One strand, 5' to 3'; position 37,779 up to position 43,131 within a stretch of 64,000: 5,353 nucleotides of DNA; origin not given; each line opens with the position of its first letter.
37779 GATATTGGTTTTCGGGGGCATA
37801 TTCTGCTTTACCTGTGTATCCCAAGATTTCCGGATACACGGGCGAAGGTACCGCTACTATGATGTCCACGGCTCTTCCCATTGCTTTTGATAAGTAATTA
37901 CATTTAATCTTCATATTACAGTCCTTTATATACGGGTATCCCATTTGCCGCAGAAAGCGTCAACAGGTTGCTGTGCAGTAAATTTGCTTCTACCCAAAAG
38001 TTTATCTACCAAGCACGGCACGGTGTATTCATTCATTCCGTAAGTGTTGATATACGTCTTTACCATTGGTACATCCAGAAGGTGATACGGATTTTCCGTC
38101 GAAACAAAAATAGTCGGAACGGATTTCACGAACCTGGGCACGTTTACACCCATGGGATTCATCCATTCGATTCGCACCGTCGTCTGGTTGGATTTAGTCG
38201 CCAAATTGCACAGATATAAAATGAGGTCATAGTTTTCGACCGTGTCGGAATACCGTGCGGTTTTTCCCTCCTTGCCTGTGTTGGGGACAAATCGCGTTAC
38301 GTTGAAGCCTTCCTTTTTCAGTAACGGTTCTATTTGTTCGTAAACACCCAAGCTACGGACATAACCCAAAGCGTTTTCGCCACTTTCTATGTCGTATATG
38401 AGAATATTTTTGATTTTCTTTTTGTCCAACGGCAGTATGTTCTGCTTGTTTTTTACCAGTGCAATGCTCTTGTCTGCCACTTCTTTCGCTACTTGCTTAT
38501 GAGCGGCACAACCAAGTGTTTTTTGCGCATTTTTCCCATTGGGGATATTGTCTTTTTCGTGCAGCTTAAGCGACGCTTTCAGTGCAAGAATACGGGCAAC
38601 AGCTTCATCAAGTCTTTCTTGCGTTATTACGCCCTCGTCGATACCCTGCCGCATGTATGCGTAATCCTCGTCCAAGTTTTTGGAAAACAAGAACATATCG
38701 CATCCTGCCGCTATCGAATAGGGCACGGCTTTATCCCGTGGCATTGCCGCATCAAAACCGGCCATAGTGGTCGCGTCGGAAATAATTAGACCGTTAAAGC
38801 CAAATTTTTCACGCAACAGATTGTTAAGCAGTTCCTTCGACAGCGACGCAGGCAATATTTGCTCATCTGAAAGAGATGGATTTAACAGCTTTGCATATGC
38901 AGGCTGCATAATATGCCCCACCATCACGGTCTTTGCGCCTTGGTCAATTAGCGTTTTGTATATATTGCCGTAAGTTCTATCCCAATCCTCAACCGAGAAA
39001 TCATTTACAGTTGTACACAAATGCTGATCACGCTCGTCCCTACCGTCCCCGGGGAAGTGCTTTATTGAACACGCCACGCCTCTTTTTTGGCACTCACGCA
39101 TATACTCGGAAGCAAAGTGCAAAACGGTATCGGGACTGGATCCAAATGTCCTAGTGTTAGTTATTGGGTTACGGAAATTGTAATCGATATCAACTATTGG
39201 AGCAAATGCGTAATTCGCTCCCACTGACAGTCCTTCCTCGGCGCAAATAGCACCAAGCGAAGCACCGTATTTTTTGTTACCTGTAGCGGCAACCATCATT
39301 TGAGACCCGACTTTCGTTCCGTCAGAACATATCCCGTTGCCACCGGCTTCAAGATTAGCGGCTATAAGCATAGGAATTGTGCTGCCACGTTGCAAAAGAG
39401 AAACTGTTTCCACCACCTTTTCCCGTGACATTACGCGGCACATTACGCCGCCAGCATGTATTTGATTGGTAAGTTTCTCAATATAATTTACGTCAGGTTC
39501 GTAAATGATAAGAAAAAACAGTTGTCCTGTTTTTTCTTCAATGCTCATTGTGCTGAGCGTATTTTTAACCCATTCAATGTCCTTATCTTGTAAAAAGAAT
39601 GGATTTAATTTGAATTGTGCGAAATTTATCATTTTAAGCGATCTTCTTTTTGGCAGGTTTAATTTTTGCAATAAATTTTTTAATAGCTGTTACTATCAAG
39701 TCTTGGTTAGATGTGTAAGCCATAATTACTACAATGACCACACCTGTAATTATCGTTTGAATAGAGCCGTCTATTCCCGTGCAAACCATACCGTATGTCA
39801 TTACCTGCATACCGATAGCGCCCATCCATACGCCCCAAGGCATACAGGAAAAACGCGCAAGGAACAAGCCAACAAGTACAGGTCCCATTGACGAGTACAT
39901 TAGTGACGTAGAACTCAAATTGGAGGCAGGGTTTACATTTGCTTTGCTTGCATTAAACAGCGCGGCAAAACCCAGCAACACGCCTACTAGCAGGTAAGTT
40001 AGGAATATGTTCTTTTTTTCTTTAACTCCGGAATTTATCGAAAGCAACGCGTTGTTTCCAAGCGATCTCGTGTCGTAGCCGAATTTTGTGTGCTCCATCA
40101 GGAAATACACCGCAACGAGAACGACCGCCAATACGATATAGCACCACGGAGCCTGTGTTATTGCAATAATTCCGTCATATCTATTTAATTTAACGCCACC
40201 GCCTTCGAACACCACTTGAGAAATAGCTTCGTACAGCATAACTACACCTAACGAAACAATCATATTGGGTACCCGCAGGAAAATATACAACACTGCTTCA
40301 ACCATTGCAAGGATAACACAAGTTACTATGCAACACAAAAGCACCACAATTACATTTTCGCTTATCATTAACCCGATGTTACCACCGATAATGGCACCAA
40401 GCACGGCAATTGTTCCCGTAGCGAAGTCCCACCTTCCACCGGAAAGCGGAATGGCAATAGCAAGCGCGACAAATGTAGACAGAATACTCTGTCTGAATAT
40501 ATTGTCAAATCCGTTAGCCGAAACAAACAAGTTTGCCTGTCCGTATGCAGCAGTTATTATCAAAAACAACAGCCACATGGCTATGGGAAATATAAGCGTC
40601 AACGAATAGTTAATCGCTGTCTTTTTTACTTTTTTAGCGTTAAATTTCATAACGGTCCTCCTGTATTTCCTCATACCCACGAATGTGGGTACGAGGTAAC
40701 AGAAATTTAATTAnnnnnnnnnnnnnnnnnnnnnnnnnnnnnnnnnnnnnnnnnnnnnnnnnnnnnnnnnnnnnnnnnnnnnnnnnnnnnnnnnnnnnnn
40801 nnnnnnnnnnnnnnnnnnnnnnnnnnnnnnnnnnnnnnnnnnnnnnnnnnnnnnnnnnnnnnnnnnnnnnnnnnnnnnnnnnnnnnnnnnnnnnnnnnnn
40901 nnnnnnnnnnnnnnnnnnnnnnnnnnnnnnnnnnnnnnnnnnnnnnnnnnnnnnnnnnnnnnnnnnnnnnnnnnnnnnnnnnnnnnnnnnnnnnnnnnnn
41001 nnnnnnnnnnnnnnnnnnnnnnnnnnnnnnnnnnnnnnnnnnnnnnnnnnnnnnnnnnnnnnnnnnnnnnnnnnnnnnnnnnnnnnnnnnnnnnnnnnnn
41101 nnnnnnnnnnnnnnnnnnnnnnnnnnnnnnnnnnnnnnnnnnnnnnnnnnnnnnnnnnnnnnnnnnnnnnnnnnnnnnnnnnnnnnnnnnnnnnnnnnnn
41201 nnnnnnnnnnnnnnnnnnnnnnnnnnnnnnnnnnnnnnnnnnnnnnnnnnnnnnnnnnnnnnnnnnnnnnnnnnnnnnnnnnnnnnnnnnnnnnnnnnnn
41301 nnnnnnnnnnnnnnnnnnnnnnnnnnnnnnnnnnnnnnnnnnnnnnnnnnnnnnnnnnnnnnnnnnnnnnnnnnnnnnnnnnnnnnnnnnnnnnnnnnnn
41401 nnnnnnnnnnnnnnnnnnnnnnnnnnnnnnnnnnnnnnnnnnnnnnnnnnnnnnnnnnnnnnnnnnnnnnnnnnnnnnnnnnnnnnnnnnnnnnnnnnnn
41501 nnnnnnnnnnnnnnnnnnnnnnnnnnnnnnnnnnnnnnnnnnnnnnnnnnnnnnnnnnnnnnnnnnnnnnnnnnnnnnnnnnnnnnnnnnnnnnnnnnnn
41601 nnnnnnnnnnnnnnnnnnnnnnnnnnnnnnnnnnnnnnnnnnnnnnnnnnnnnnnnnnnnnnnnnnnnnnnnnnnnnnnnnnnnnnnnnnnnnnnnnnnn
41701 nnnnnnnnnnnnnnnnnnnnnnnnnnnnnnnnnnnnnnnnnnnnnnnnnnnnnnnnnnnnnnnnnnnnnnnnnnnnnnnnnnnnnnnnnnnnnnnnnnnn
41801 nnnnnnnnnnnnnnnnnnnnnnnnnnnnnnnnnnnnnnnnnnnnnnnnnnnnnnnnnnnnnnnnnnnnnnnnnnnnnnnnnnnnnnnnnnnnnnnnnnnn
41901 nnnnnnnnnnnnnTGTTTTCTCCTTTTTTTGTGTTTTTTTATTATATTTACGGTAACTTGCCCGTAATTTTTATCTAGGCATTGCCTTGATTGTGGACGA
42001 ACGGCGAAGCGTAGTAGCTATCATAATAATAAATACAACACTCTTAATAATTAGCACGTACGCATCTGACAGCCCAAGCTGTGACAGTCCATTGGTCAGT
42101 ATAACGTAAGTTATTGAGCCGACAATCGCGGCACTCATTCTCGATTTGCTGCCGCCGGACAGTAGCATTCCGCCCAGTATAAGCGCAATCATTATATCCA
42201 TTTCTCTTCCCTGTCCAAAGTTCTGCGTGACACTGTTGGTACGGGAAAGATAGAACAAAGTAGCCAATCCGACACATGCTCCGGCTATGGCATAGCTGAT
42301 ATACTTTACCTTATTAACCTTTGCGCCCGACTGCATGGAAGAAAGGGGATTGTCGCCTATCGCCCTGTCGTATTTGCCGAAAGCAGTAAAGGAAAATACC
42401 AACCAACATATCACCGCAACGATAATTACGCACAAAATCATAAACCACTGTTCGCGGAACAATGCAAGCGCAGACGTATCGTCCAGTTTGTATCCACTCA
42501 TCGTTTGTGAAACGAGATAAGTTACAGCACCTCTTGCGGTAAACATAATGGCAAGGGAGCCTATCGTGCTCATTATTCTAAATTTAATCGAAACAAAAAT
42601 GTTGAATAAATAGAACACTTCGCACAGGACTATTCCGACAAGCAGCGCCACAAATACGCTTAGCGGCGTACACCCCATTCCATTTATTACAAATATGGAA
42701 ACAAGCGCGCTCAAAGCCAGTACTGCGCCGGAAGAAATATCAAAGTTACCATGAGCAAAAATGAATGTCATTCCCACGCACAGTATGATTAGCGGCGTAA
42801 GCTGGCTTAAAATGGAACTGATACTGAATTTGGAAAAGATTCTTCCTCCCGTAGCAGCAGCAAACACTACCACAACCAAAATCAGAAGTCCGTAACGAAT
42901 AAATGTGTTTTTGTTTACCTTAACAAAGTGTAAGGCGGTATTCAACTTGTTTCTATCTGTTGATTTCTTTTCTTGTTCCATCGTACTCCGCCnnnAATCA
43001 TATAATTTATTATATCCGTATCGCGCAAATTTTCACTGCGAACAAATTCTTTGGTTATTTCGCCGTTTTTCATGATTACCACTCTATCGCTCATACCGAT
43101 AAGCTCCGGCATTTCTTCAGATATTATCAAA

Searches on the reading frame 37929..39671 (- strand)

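Call 79: search_protein_families(library=pfam, proteins=[window:37929-39671:-], max_evalue=0.0001)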
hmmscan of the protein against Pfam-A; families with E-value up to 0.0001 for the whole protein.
window:37929-39671:- (581 aa): 1 family
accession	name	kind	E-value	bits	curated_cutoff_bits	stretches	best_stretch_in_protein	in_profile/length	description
PF00933.27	Glyco_hydro_3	-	1.4e-56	192.7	27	1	44-363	2-315/316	Glycosyl hydrolase family 3 N terminal domain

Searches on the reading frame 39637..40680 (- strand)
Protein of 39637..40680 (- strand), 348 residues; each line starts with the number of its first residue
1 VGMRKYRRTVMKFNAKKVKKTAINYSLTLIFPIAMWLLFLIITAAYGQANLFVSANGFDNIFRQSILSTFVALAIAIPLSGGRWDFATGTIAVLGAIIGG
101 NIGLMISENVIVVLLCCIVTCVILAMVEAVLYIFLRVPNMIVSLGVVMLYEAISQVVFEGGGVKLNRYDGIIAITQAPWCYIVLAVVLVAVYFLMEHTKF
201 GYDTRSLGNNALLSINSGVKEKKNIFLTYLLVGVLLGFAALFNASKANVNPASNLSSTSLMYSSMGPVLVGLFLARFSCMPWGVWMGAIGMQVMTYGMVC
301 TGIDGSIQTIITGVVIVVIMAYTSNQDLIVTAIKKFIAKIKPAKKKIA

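Call 79: search_protein_families(library=pfam, proteins=[window:39637-40680:-], max_evalue=0.0001)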
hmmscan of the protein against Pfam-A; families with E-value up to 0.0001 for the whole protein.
window:39637-40680:- (348 aa): 1 family
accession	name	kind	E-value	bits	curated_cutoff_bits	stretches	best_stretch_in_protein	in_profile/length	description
PF02653.21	BPD_transp_2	-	9.9e-15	54.8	26.8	1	59-320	3-269/269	Branched-chain amino acid transport system / permease component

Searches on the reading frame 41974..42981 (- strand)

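Call 79: search_protein_families(library=pfam, proteins=[window:41974-42981:-], max_evalue=0.0001)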
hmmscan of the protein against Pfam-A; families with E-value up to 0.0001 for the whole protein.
window:41974-42981:- (336 aa): 1 family
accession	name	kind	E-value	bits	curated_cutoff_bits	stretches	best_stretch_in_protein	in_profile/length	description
PF02653.21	BPD_transp_2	-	1.6e-32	113.2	26.8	1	54-320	2-268/269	Branched-chain amino acid transport system / permease component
